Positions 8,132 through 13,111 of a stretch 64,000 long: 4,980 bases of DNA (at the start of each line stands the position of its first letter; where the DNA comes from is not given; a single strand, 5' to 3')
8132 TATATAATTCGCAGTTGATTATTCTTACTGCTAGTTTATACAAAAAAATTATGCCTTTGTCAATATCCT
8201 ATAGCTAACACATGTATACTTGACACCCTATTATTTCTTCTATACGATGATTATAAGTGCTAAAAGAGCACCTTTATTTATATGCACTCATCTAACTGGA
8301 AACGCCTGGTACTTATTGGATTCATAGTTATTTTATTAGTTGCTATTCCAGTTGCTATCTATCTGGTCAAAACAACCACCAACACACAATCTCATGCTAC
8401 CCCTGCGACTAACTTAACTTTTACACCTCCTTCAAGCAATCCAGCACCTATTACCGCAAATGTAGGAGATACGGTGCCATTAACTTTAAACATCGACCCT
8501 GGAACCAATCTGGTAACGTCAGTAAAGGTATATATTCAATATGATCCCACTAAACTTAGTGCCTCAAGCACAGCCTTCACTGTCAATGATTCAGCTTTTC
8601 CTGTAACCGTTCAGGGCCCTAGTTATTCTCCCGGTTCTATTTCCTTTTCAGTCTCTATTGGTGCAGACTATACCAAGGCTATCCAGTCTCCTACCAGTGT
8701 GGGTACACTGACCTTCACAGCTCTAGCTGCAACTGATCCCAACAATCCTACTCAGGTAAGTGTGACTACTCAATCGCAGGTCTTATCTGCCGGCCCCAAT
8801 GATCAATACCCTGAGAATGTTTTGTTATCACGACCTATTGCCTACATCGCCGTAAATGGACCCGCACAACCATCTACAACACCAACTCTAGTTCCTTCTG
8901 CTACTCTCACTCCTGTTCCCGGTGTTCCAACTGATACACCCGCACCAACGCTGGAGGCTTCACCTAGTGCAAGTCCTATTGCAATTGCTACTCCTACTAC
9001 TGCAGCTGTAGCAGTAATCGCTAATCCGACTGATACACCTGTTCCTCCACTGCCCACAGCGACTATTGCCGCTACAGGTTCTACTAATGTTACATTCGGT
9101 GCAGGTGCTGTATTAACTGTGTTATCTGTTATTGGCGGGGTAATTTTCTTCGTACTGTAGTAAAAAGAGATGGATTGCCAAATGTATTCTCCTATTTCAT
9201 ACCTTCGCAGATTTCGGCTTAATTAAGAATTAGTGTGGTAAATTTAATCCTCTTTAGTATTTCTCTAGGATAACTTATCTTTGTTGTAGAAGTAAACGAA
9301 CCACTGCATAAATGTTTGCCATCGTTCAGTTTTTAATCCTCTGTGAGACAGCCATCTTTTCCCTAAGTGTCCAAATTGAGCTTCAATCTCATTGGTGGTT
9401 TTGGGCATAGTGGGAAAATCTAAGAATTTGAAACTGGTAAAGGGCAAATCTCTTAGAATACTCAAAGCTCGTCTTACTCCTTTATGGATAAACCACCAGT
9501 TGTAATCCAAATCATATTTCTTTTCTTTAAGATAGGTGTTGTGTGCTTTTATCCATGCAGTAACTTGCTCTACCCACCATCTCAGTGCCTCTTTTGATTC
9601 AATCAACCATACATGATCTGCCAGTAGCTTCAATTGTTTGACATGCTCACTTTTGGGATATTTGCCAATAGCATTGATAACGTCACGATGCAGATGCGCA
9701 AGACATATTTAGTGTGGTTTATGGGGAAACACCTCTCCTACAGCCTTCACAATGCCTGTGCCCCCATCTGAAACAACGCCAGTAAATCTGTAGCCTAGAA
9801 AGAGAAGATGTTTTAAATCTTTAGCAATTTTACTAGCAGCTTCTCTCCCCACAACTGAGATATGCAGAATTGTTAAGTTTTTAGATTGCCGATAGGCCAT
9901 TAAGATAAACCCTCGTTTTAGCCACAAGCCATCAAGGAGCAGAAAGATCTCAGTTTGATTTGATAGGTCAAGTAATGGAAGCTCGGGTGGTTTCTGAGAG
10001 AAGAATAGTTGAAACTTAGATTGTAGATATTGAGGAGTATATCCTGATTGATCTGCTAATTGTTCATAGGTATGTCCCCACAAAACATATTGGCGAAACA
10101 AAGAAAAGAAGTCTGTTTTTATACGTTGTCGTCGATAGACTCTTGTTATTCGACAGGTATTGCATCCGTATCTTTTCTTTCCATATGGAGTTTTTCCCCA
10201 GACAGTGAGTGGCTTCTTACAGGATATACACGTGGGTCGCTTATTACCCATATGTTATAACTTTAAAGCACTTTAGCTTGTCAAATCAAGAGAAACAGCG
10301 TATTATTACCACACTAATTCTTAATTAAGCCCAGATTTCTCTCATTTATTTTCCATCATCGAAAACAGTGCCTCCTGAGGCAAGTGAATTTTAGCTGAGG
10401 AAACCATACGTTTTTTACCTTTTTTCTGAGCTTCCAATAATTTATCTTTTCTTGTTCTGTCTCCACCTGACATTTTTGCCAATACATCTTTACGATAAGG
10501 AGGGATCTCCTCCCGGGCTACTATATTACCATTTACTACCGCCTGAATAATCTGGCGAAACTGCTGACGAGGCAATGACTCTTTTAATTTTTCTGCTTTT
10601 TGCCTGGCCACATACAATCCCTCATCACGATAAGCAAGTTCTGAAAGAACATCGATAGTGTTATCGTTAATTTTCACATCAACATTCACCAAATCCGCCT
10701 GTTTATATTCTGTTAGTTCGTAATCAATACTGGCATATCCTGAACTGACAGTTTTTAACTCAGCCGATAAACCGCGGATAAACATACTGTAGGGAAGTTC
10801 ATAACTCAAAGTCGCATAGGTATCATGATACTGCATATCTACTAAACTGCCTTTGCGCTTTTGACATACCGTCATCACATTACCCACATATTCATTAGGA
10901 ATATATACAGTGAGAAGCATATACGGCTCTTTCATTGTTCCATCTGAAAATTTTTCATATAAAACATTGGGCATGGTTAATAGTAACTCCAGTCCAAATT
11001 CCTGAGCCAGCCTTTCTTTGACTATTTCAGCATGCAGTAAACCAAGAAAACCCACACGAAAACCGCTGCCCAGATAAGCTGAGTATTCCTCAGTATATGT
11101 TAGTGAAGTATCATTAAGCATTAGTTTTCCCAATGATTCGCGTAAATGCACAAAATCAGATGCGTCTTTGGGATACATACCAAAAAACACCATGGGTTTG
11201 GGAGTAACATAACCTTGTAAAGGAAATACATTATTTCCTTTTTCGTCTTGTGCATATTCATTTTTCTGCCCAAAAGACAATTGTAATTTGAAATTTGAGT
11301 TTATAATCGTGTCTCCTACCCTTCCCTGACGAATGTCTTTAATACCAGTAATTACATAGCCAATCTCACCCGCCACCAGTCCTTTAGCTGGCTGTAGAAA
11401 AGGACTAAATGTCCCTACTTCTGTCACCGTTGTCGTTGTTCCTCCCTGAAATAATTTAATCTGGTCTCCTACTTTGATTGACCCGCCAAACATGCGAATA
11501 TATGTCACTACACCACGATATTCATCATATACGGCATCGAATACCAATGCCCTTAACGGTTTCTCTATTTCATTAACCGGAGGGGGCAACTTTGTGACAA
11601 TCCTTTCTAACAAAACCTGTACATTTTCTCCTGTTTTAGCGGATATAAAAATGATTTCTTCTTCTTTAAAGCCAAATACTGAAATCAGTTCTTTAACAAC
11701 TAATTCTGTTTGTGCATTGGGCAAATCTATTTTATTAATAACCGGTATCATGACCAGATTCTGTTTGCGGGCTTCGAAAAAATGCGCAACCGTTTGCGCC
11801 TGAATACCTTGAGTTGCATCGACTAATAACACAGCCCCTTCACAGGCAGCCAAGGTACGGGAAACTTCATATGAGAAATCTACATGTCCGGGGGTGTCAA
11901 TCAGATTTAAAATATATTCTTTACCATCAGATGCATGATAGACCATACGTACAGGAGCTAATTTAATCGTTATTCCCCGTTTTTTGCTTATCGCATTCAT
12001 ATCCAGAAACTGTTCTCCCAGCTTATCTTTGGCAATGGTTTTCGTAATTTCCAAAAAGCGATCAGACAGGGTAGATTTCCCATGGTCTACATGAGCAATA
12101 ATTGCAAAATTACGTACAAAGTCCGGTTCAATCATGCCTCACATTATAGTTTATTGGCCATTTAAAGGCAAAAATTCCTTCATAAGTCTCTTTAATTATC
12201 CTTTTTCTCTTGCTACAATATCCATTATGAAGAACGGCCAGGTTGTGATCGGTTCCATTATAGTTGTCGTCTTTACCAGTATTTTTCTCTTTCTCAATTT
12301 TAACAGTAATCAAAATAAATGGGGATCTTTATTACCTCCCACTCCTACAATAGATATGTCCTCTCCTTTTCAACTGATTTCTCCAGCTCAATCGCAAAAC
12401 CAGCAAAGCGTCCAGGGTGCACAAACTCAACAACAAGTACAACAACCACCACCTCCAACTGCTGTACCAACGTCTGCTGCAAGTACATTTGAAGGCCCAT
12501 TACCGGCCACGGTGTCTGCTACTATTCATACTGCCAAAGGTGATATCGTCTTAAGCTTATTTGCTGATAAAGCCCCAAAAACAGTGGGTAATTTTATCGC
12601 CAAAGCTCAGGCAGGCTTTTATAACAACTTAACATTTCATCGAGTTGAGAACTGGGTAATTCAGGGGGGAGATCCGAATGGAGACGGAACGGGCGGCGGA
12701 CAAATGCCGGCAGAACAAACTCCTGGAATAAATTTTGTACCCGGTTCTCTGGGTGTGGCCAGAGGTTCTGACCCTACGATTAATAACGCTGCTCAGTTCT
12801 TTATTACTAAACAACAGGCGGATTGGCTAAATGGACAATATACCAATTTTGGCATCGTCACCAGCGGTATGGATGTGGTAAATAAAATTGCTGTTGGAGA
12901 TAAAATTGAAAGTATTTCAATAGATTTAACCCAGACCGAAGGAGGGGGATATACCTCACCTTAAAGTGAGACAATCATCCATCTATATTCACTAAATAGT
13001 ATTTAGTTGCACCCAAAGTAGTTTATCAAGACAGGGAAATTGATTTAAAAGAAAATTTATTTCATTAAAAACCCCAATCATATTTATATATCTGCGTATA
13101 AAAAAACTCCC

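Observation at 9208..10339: Freshly inserted-looking IS1595-like element whose transposase carries an in-frame TAA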

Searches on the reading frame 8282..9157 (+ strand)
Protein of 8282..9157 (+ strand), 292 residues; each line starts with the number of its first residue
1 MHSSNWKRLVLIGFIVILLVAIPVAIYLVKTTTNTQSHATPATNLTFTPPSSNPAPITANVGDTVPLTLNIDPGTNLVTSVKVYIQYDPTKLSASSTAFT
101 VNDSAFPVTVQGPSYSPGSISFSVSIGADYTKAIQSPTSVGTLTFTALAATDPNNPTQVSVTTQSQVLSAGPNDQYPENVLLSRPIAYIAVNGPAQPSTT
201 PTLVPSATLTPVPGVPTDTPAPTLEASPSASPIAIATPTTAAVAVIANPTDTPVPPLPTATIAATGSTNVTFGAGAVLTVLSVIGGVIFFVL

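Call 18: search_protein_families(library=pfam, proteins=[window:8282-9157:+], max_evalue=0.001)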
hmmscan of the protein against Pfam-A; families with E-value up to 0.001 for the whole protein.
window:8282-9157:+ (292 aa): 1 family
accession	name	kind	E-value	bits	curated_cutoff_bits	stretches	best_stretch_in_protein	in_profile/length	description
PF00963.24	Cohesin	-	8.4e-08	33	24.1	1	58-166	9-117/139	Cohesin domain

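Call 42: list_cluster_members(proteins=[window:9712-10251:-, window:9268-9633:-, window:8282-9157:+])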
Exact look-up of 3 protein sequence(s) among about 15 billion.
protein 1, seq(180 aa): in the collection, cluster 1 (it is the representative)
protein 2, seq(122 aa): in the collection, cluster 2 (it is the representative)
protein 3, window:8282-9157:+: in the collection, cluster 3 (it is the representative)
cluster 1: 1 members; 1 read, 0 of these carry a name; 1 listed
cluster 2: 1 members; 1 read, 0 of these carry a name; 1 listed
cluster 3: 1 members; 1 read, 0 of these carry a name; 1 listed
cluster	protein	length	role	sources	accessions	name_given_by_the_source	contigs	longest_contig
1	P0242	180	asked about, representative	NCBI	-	-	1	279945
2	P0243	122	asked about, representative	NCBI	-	-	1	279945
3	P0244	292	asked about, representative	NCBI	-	-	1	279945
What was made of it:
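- The two fragments occur on one contig only (call 42).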

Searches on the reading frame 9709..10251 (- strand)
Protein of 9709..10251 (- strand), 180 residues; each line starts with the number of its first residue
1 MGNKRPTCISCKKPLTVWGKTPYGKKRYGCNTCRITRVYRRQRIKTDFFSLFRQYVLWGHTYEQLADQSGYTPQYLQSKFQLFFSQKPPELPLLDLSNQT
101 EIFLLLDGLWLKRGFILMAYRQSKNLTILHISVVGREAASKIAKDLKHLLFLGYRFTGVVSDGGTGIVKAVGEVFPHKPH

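Call 12: find_encoding_contigs(protein=window:9709-10251:-, flank=3000, max_places=10)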
Protein window:9709-10251:- (180 aa): no gene with exactly this product is on record in the collection.

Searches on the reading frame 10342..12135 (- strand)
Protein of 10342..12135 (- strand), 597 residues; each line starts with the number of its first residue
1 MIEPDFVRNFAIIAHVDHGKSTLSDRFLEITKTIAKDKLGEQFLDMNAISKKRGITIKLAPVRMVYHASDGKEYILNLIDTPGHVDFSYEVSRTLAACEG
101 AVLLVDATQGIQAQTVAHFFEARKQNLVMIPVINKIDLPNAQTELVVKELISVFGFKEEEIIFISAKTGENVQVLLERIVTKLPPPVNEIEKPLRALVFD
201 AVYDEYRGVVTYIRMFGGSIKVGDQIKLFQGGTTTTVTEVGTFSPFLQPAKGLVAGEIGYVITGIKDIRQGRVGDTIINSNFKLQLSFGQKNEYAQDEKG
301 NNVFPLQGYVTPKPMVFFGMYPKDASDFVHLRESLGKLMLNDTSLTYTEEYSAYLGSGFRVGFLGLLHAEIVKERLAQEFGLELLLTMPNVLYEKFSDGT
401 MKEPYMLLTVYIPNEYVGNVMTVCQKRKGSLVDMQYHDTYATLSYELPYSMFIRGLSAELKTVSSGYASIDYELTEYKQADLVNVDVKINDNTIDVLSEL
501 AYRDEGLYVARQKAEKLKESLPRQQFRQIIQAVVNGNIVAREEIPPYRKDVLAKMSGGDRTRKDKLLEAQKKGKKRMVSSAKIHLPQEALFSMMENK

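Call 25: find_encoding_contigs(protein=window:10342-12135:-, flank=3000, max_places=10)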
Protein window:10342-12135:- (597 aa): no gene with exactly this product is on record in the collection.

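Call 28: find_homologous_proteins(query=window:10345-12135:-, max_evalue=1e-100)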
Query window:10345-12135:- (597 aa): 7957 proteins with E <= 1e-100 among 8000 candidates; the best 120 are listed.
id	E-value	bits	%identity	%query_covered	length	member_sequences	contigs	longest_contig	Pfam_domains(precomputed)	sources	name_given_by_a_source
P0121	0.0e+0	1322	100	100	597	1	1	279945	PF00679.31,PF14492.13,PF06421.18,PF00009.34,PF03144.32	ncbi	-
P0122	0.0e+0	1200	90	100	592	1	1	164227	PF00679.31,PF14492.13,PF06421.18,PF00009.34,PF03144.32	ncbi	-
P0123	0.0e+0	1013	76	100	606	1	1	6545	PF00679.31,PF06421.18,PF00009.34,PF03144.32,PF00071.29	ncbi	-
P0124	0.0e+0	1012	76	100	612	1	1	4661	PF00679.31,PF14492.13,PF06421.18,PF00009.34,PF03144.32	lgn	-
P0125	8.9e-297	1003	74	100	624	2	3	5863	PF00679.31,PF14492.13,PF06421.18,PF00009.34,PF03144.32,PF22042.3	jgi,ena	-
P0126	3.6e-287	971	75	99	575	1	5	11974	PF00679.31,PF14492.13,PF06421.18,PF00009.34,PF03144.32,PF22042.3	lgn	-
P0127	9.9e-286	967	75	100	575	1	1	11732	PF00679.31,PF14492.13,PF06421.18,PF00009.34,PF03144.32,PF22042.3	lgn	-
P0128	3.9e-285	965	73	99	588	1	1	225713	PF00679.31,PF14492.13,PF06421.18,PF00009.34,PF03144.32,PF00071.29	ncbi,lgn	-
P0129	1.4e-284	963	74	99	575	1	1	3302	PF00679.31,PF06421.18,PF00009.34,PF03144.32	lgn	-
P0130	3.0e-284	962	75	99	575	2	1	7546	PF00679.31,PF14492.13,PF06421.18,PF00009.34,PF03144.32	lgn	-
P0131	4.1e-284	961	72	99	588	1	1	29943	PF00679.31,PF06421.18,PF00009.34,PF03144.32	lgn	-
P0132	1.5e-283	959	74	99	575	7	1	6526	PF00679.31,PF14492.13,PF06421.18,PF00009.34,PF03144.32,PF00071.29,PF22042.3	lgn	-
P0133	6.6e-283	957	74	99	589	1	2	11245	PF01926.30,PF00679.31,PF14492.13,PF06421.18,PF00009.34,PF03144.32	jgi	jgi:GTP-binding protein LepA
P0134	7.8e-283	957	72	100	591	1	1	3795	PF00679.31,PF14492.13,PF06421.18,PF00009.34,PF03144.32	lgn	-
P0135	2.0e-282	956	72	99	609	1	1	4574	PF00679.31,PF06421.18,PF00009.34,PF03144.32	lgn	-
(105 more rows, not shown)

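Call 29: find_encoding_contigs(protein=P0121, flank=4000, max_places=4)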
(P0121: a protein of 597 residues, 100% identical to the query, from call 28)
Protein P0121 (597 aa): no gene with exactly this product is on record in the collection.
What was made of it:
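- Tried and rejected: Exact-product look-ups of the 180-aa fragment, of LepA from the window and of P0121 returned no contig (calls 12, 25, 29).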

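Call 30: find_encoding_contigs(protein=P0122, flank=4000, max_places=4)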
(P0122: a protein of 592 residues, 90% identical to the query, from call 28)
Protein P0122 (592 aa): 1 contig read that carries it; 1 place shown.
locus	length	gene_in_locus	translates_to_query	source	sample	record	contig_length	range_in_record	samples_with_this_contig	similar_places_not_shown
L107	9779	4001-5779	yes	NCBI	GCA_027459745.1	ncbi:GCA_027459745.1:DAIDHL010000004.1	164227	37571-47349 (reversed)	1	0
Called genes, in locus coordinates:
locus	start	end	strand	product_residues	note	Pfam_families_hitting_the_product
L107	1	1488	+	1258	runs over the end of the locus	PF04997:RNA_pol_Rpb1_1, PF00623:RNA_pol_Rpb1_2, PF04983:RNA_pol_Rpb1_3, PF04998:RNA_pol_Rpb1_5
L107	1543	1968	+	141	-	PF00164:Ribosom_S12_S23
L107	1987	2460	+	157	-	PF00177:Ribosomal_S7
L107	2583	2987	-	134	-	PF00293:NUDIX (weak)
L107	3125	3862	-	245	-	PF00160:Pro_isomerase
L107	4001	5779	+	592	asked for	PF00009:GTP_EFTU, PF03144:GTP_EFTU_D2, PF14492:EFG_III (weak), PF00679:EFG_C, PF06421:LepA_C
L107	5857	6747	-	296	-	PF00963:Cohesin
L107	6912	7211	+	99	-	PF00166:Cpn10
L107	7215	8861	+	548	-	PF00118:Cpn60_TCP1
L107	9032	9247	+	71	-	-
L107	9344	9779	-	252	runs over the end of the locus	PF01909:NTP_transf_2 (weak), PF18765:Polbeta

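Call 34: list_cluster_members(proteins=[P0121, P0122, P0001])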
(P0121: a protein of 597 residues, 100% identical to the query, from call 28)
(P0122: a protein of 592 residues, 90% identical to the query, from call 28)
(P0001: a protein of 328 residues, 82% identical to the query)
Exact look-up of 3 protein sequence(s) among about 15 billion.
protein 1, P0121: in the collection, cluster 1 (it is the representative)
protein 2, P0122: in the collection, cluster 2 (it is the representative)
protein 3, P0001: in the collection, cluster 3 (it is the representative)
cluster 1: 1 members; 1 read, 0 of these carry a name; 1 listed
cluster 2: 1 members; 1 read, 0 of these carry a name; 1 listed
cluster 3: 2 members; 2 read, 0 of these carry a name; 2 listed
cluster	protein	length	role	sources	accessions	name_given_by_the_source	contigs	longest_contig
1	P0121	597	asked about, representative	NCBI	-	-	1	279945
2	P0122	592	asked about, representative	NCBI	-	-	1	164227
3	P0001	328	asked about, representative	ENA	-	-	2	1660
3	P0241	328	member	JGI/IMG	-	-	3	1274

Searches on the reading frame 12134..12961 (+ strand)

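Call 18: search_protein_families(library=pfam, proteins=[window:12134-12961:+], max_evalue=0.001)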
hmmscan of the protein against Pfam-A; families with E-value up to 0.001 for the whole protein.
window:12134-12961:+ (276 aa): 1 family
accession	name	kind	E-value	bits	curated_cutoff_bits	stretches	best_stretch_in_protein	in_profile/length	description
PF00160.26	Pro_isomerase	-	9.7e-36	123.8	21.7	1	130-256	3-141/159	Cyclophilin type peptidyl-prolyl cis-trans isomerase/CLD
